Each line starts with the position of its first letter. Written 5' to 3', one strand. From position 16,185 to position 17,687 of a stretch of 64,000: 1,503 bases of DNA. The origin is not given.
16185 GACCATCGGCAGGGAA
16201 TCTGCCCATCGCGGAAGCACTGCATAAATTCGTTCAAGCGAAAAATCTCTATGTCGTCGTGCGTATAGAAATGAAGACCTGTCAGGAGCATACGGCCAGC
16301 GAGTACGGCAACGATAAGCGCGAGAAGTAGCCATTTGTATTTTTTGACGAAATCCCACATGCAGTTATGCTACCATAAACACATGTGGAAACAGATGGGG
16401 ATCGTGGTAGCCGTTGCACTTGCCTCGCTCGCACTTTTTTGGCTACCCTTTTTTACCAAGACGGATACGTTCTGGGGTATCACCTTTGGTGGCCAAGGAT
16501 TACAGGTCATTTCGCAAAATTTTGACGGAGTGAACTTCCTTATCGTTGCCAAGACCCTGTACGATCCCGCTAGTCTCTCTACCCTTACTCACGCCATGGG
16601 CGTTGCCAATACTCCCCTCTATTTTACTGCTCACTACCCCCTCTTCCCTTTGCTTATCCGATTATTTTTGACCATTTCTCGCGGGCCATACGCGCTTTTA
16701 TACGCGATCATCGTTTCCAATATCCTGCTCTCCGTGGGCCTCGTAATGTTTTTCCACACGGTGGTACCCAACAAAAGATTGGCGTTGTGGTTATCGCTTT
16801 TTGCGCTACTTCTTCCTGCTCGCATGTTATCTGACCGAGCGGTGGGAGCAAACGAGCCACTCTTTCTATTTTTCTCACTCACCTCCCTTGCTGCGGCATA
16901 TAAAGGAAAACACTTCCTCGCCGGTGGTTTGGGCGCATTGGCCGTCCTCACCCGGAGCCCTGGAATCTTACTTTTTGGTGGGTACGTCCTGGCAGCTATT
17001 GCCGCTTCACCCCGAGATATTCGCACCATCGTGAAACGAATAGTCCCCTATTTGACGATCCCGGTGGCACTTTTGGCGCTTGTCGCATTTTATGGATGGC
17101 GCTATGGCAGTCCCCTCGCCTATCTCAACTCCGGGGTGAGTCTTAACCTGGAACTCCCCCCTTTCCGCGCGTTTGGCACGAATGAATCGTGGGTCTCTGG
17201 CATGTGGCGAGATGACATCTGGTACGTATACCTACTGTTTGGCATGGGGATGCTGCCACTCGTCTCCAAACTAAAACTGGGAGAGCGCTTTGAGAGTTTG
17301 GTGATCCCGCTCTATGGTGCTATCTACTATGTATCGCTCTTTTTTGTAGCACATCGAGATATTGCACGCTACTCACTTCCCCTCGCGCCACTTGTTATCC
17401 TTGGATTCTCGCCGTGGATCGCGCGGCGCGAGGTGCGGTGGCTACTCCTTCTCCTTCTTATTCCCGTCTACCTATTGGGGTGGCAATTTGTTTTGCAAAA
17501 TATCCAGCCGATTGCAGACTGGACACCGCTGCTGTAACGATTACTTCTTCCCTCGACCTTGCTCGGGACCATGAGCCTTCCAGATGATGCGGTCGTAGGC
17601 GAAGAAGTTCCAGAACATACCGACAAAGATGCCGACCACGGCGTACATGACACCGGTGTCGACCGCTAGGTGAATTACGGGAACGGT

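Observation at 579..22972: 22 kb glycosylation locus with seven or more GT-C (ArnT/PMT-like) transferases, paired polyprenyl-P-sugar GT2 synthases, a Wzx flippase and UDP-Xyl / GDP-D-Rha synthesis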

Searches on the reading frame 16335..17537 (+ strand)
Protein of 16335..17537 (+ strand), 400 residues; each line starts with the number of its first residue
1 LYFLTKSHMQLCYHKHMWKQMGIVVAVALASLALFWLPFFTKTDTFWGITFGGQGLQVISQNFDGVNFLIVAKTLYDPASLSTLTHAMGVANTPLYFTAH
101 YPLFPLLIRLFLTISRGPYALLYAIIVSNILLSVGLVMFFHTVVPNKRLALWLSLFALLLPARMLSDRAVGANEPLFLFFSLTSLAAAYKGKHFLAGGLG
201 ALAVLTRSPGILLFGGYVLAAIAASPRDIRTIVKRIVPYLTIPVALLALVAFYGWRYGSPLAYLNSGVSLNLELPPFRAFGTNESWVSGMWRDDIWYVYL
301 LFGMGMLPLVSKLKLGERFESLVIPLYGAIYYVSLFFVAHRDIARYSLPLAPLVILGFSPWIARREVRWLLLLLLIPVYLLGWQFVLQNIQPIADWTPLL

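Call 4: search_protein_families(library=pfam, proteins=[window:16335-17537:+], max_evalue=0.01)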
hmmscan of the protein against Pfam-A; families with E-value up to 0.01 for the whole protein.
window:16335-17537:+ (400 aa): 0 families

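Call 11: search_protein_families(library=ncbifam, proteins=[window:16335-17537:+], max_evalue=0.001)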
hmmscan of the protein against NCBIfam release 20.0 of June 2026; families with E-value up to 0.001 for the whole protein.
window:16335-17537:+ (400 aa): 1 family
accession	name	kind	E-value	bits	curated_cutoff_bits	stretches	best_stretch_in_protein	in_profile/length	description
NF046093.1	AZOBR_p60025_fam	subfamily_domain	4.2e-08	32.7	150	1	18-239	6-227/232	AZOBR_p60025 family cell surface glycopolymer formation protein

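Call 23: find_homologous_proteins(query=window:16395-17537:+, max_evalue=0.00001)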
Query window:16395-17537:+ (380 aa): 244 proteins with E <= 0.00001 among 8000 candidates; the best 120 are listed.
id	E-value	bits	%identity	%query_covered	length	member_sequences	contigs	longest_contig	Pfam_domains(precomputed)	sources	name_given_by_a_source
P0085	5.6e-229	778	94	100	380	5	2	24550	-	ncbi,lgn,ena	-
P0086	4.1e-138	479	59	100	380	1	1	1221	-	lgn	-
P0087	1.2e-132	461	57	99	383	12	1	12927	-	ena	-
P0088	1.5e-126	441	56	95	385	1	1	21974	-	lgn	-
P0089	3.4e-124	433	54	99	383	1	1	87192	-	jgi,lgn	-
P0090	5.5e-123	429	54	99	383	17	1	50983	-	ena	-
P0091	1.6e-122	428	51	99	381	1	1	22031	-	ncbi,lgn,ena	-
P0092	3.3e-121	423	53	99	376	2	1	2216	-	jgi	-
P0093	3.8e-119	417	52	99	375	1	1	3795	-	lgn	-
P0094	4.0e-118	413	51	100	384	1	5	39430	-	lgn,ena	-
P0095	5.3e-116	406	52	99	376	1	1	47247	-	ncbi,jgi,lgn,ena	ncbi:MAG: hypothetical protein WCL07_04290 [bacterium]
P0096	5.8e-116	406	51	100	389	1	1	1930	-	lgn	-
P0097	9.1e-116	405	52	98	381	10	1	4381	-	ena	-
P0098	9.4e-116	405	50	99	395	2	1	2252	-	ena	-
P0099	2.4e-115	404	52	100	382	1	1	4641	-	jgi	jgi:hypothetical protein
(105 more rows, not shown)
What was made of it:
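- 16395..17537 (+): GT-C 'C8', Gpi18/PIG-V-like (380 aa), on the opposite strand; anchor of the conserved core. Homologues named 'Gpi18-like mannosyltransferase' (call 23).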

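Call 27: find_related_loci(query=A2, collection=genome_contigs, flank=10000)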
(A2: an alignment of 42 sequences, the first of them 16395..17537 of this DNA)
Query A2 (380 aa) in genome_contigs; peptide patterns used: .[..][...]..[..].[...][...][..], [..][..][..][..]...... (x = any residue, [..] = any of these).
214 stretches matched a pattern; 191 encode a relative of the query (tblastn E <= 1e-3); the best 80 are kept; 80 distinct loci.
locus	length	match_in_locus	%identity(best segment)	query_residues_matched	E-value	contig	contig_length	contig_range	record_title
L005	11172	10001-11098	52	4-380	4e-124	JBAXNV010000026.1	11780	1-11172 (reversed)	MAG: bacterium isolate ELA488 MAG488_26, whole genome shotgun sequence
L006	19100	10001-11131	58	3-380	9e-130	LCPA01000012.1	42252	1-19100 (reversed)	MAG: Microgenomates group bacterium GW2011_GWF2_47_9 UY18_C0012, whole genome shotgun sequence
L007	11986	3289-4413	52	4-380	9e-119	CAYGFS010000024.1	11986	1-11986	MAG TPA_asm: uncultured Pseudomonadales bacterium isolate ERP113451_co1_9 genome assembly, contig: NODE_6427_length_1198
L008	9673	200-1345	50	3-380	3e-110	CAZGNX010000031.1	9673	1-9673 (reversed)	MAG TPA_asm: uncultured Pseudomonadales bacterium isolate SRP192515_co1_89 genome assembly, contig: NODE_7091_length_967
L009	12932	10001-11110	49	4-380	3e-108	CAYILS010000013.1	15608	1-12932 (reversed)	MAG TPA_asm: uncultured Pseudomonadales bacterium isolate ERP119705_co23_57 genome assembly, contig: NODE_3636_length_15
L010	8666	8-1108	48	3-380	1e-107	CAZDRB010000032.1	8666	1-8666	MAG TPA_asm: uncultured Pseudomonadales bacterium isolate SRP093185_co1_60 genome assembly, contig: NODE_6098_length_866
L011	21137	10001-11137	46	1-380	2e-106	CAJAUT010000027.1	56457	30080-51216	uncultured bacterium isolate Loc080925-6m_bin-0061 genome assembly, contig: bin-0061:27/34, whole genome shotgun sequenc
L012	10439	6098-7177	49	3-380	6e-104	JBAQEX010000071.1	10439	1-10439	MAG: Microgenomates group bacterium isolate MFD12003_ilm_asm_bin69 k127_14035, whole genome shotgun sequence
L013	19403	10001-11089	48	3-380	1e-100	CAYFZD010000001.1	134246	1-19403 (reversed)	MAG TPA_asm: uncultured Pseudomonadales bacterium isolate ERP113451_co1_113 genome assembly, contig: NODE_44_length_1342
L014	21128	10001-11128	45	3-380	1e-99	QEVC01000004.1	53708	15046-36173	MAG: Candidatus Microgenomates bacterium isolate GWF J3_scaffold_465, whole genome shotgun sequence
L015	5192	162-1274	45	3-380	4e-99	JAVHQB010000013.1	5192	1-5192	MAG: Candidatus Paceibacterota bacterium isolate WB02no5_36_10 NODE_13898_length_5192_cov_6.907923, whole genome shotgun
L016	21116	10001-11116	44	7-380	2e-97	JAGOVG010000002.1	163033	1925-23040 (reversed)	Candidatus Woesebacteria bacterium isolate Gw_Eff_bin_546 Gw_Eff_78_length_163033_cov_8.265006, whole genome shotgun seq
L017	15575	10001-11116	45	7-380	3e-96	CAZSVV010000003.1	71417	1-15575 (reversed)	MAG TPA_asm: uncultured Pseudomonadales bacterium isolate SRP219642_co6_386 genome assembly, contig: NODE_197_length_714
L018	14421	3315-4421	46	1-376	3e-95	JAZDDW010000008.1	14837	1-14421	MAG: bacterium isolate MEGAHIT-group-0.11 k141_3272026, whole genome shotgun sequence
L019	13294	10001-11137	45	1-380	2e-90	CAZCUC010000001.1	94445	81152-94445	MAG TPA_asm: uncultured Pseudomonadales bacterium isolate SRP286056_co1_428 genome assembly, contig: NODE_173_length_944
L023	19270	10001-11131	47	3-380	2e-105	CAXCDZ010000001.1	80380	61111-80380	MAG TPA_asm: uncultured bacterium isolate SRR3724533_concoct_107 genome assembly, contig: ERZ4200974.167, whole genome s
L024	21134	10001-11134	40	7-380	2e-76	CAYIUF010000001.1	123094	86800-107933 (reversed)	MAG TPA_asm: uncultured Gammaproteobacteria bacterium isolate ERP119705_co5_572 genome assembly, contig: NODE_71_length_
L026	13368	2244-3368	37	7-380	4e-74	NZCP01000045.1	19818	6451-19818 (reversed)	MAG: Candidatus Woesebacteria bacterium isolate ARS1183 MHASMcontig_205258, whole genome shotgun sequence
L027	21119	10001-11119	39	8-380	4e-74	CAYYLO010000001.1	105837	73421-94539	MAG TPA_asm: uncultured Gammaproteobacteria bacterium isolate binchicken_co144_799 genome assembly, contig: NODE_452_len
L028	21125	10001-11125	37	4-380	1e-72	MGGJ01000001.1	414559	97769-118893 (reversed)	MAG: Candidatus Woesebacteria bacterium RIFCSPHIGHO2_01_FULL_39_32 rifcsphigho2_01_scaffold_107, whole genome shotgun se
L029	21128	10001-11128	37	4-380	2e-72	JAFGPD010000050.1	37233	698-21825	MAG: Candidatus Woesebacteria bacterium isolate Zod_Metabat.670 k87_11590404, whole genome shotgun sequence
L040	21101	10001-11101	36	4-380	1e-69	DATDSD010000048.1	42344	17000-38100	MAG TPA_asm: Patescibacteria group bacterium isolate SMAG_U7994 k141_230567, whole genome shotgun sequence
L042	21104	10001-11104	37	11-380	8e-69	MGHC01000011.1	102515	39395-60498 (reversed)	MAG: Candidatus Woesebacteria bacterium RIFCSPLOWO2_01_FULL_39_10 rifcsplowo2_01_scaffold_2422, whole genome shotgun seq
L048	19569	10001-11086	36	16-380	1e-67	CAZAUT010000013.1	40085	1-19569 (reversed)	MAG TPA_asm: uncultured Gammaproteobacteria bacterium isolate SRP319275_co4_74 genome assembly, contig: NODE_545_length_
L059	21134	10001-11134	35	3-380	6e-66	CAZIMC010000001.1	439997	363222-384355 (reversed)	MAG TPA_asm: uncultured Gammaproteobacteria bacterium isolate SRP170004_co1_20 genome assembly, contig: NODE_13_length_4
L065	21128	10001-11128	36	3-380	1e-65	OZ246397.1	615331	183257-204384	MAG: uncultured Gammaproteobacteria bacterium isolate SRP068000_co4_68 genome assembly, chromosome: 1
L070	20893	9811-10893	37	14-380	5e-65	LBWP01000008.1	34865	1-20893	MAG: Candidatus Woesebacteria bacterium GW2011_GWA1_39_21 UT39_C0008, whole genome shotgun sequence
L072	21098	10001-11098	35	14-380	9e-65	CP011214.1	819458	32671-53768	MAG: Candidatus Woesebacteria bacterium GW2011_GWF1_31_35 chromosome, complete genome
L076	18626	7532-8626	39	3-380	4e-64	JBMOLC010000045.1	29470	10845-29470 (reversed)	MAG: Patescibacteria group bacterium isolate Betzabe_MAG014 MAG014_45, whole genome shotgun sequence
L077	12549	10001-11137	35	4-380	7e-64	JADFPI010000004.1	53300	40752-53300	MAG: Patescibacteria group bacterium isolate B72T1L10 B72T1L10_NODE492, whole genome shotgun sequence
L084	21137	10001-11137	36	1-380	2e-63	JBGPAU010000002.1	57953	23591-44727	MAG: Patescibacteria group bacterium isolate OBJ_0618_130150_121 k141_1210473_length_57953_cov_13.0000, whole genome sho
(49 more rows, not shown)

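Call 33: predict_structure(alignment_id=A2)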
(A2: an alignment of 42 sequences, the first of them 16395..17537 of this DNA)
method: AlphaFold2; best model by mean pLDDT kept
length: 380 residues; sequences in the alignment: 42
mean_pLDDT: 89.6   pTM: 0.90
mean pLDDT of the five models: 89.6, 89.6, 89.2, 86.4, 86.0
residues with pLDDT >= 90: 263; 70-90: 87; 50-70: 28; < 50: 2
segments of 3 or more residues with pLDDT < 50: none
pLDDT, mean of each block of 10 residues (from residue 1): 97 96 92 90 89 94 87 79 95 94 97 98 97 96 90 96 98 98 94 97 96 97 96 92 70 56 55 74 93 90 96 81 84 96 95 92 88 79
secondary structure, 60 per line:
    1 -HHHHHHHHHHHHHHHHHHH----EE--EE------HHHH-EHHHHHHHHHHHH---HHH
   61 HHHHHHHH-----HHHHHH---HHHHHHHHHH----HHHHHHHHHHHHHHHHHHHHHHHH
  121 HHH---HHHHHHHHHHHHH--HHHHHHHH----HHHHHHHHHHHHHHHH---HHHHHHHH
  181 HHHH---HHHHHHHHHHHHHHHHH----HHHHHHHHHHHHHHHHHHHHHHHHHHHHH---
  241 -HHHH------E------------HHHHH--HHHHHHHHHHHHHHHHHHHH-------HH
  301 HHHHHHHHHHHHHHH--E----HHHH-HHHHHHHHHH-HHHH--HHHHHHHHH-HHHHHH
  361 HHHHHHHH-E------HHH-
elements in order: H2-20 H37-40 H43-54 H58-68 H74-79 H83-92 H97-123 H127-139 H142-149 H154-169 H173-184 H188-204 H209-237 H242-245 H265-269 H272-291 H299-315 H323-326 H328-337 H339-342 H345-353 H355-368
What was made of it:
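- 16395..17537 (+): AF2 pLDDT 89.6 (call 33).
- Checked: AF2 pLDDT is 89.6 (call 33).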

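Call 37: fold_search(model_id=the predicted structure, library=pdb)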
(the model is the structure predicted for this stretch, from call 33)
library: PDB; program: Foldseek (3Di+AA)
matches with E <= 10: 465; with E <= 0.001: 8
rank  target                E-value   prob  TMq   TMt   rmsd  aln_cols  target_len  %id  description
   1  9s6u_A                1.1e-04  1.00  0.52  0.39   7.7       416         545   15  Ternary cryo-EM structure of human ALG9 with Dol25-PP-GlcNAc2Man8, Dol25-P-Man and Fab (released 2026-03-18)
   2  5f15                  2.9e-04  1.00  0.50  0.37   7.9       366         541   16  Crystal Structure of ArnT from Cupriavidus metallidurans bound to Undecaprenyl phosphate (released 2016-02-17)
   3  5gmy_A                3.6e-04  1.00  0.50  0.26  14.2       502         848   13  Crystal structure of the Archaeoglobus fulgidus oligosaccharyltransferase (O29867_ARCFU) tethered with an acceptor pep (released 2017-02-01)
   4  8imx_U                4.1e-04  1.00  0.50  0.46  10.2       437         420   16  Cryo-EM structure of GPI-T with a chimeric GPI-anchored protein (released 2023-08-16)
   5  9s6s_A                6.6e-04  1.00  0.49  0.37   8.2       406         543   14  Ternary cryo-EM structure of human ALG9 with Dol25-PP-GlcNAc2Man6, Dol25-P-Man and Fab (released 2026-03-18)
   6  7oci_F                8.2e-04  1.00  0.51  0.33  12.3       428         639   12  Cryo-EM structure of yeast Ost6p containing oligosaccharyltransferase complex (released 2022-02-16)
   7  8b6l_I                9.0e-04  1.00  0.43  0.27  13.8       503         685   12  Subtomogram average of the human Sec61-TRAP-OSTA-translocon (released 2022-12-07)
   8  8pn9_A                9.8e-04  1.00  0.47  0.31  12.4       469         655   14  Structure of human oligosaccharyltransferase OST-A complex bound to NGI-1 (released 2024-05-08)
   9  6s7o_A                1.1e-03  1.00  0.51  0.33  11.9       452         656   13  Cryo-EM structure of human oligosaccharyltransferase complex OST-A (released 2019-12-18)
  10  6ezn_F                1.2e-03  1.00  0.43  0.28  14.3       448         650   14  Cryo-EM structure of the yeast oligosaccharyltransferase (OST) complex (released 2018-01-17)
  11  5ezm                  2.1e-03  1.00  0.49  0.37   8.0       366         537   16  Crystal Structure of ArnT from Cupriavidus metallidurans in the apo state (released 2016-02-17)
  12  9dlh                  2.2e-03  1.00  0.45  0.32   8.5       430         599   14  donor substrate analog-bound AftB (released 2025-06-25)
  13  7zli_A                2.6e-03  1.00  0.49  0.32  10.7       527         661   10  Cryo-EM structure of C-mannosyltransferase CeDPY19, in complex with Dol25-P-Man and bound to CMT2-Fab and anti-Fab nan (released 2023-01-11)
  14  7wld_U                3.1e-03  1.00  0.52  0.48   9.6       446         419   15  Cryo-EM structure of the human glycosylphosphatidylinositol transamidase complex at 2.53 Angstrom resolution (released 2022-04-27)
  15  7w72_U                3.2e-03  1.00  0.51  0.47   9.7       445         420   15  Structure of a human glycosylphosphatidylinositol (GPI) transamidase (released 2022-02-16)
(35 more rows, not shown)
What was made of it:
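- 16395..17537 (+): Foldseek top hits ALG9, ArnT, AglB, PIG-U, PimE at probability 1.00 (call 37).
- On GT-C glycosyltransferase superfamily (the eight membrane proteins): C8: pLDDT 89.6, best hits ALG9, ArnT, PIG-U, AftB, PimE (calls 33, 37).
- Checked: Best folds are ALG9, ArnT, PIG-U and PimE (call 37).
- C8 resembles PIG-V/Gpi18, PimE and ALG9 (calls 23, 37).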

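Call 57: search_protein_families(library=pfam, proteins=[L040:13268-13924:+, L084:6744-7727:-, L048:11791-12678:-, L065:20186-20866:-, L027:15805-16725:-, L076:12619-13533:-, L026:7561-8097:-, L072:18983-19864:-, L028:14038-15255:-, L023:8263-10134:-], max_evalue=0.001)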
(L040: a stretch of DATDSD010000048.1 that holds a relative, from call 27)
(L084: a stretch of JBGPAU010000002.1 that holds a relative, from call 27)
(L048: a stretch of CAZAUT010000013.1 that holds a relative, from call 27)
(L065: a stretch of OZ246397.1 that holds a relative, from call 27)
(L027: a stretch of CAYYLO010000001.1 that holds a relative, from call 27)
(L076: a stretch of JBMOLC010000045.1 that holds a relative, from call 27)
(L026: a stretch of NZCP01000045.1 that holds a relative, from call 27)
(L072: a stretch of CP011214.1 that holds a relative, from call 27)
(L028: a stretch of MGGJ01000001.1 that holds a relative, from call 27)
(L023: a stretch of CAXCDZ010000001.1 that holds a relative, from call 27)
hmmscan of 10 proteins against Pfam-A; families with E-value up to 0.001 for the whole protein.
L040:13268-13924:+ (218 aa): 1 family
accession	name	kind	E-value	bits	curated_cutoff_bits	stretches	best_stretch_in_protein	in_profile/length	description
PF01746.26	tRNA_m1G_MT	-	4.7e-51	173.7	27.3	1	25-217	3-184/195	tRNA (Guanine-1)-methyltransferase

L084:6744-7727:- (327 aa): 2 families
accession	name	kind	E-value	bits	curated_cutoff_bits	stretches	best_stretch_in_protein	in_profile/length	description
PF01368.27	DHH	-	8.1e-18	65.3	28.1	1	18-162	1-125/125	DHH family, N-terminal domain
PF02272.25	DHHA1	-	1.7e-11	44.9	25.9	1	262-325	35-101/102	DHHA1 domain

L048:11791-12678:- (295 aa): 0 families

L065:20186-20866:- (226 aa): 8 families
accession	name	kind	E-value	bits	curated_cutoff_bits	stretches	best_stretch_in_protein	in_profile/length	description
PF00005.33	ABC_tran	-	1.3e-37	129.9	25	1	17-164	1-136/137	ABC transporter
PF13304.12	AAA_21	-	1.5e-08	35.6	27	1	111-199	215-303/304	AAA domain, putative AbiEii toxin, Type IV TA system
PF13191.12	AAA_16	-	1.9e-05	25.7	32.6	1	26-61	23-57/167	AAA ATPase domain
PF20720.3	nSTAND3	-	2.3e-05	24.6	27.2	1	12-75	2-64/155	Novel STAND NTPase 3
PF13401.12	AAA_22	-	0.0002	22.1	27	1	27-91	5-33/130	AAA domain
PF13555.12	AAA_29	-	0.00046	20.3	27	1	18-44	13-39/61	P-loop containing region of AAA domain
PF06414.18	Zeta_toxin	-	0.00049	20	22.3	1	28-79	17-64/199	Zeta toxin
PF03193.22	RsgA_GTPase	-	0.00065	20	30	0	16-50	96-129/174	RsgA GTPase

L027:15805-16725:- (306 aa): 1 family
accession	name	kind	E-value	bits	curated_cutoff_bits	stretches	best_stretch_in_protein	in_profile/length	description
PF00188.32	CAP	-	2.3e-16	61.1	21.1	1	87-203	2-115/117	Cysteine-rich secretory protein family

L076:12619-13533:- (304 aa): 3 families
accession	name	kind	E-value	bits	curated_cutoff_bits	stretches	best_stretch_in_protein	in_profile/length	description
PF04321.23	RmlD_sub_bind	-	1.4e-54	185.5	27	1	4-299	2-285/287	RmlD substrate binding domain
PF01370.27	Epimerase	-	1.3e-12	48.1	20.9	1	5-177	1-184/240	NAD dependent epimerase/dehydratase family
PF07993.18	NAD_binding_4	-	1.5e-05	24.8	20.1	1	53-194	87-241/258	Male sterility protein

L026:7561-8097:- (178 aa): 1 family
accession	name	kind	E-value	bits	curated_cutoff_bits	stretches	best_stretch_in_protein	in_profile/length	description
PF04308.18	RNaseH_like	-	5.6e-46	156.5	25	1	33-178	2-144/145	Ribonuclease H-like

L072:18983-19864:- (293 aa): 3 families
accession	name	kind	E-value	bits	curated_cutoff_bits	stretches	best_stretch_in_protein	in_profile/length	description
PF00483.29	NTP_transferase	-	1.8e-27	96.9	21.2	1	6-267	1-237/245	Nucleotidyl transferase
PF12804.13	NTP_transf_3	-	5.9e-07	30.2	27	1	7-81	1-68/160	MobA-like NTP transferase domain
PF01128.25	IspD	-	6.2e-05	23.3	27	1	7-86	3-77/221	2-C-methyl-D-erythritol 4-phosphate cytidylyltransferase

L028:14038-15255:- (405 aa): 2 families
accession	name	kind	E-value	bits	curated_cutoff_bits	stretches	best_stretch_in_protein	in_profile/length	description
PF12704.14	MacB_PCD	-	1.8e-34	120.3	27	1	25-250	1-205/207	MacB-like periplasmic core domain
PF02687.27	FtsX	-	7.7e-20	71.6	25.5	1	287-398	2-120/120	FtsX-like permease C-terminal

L023:8263-10134:- (623 aa): 0 families
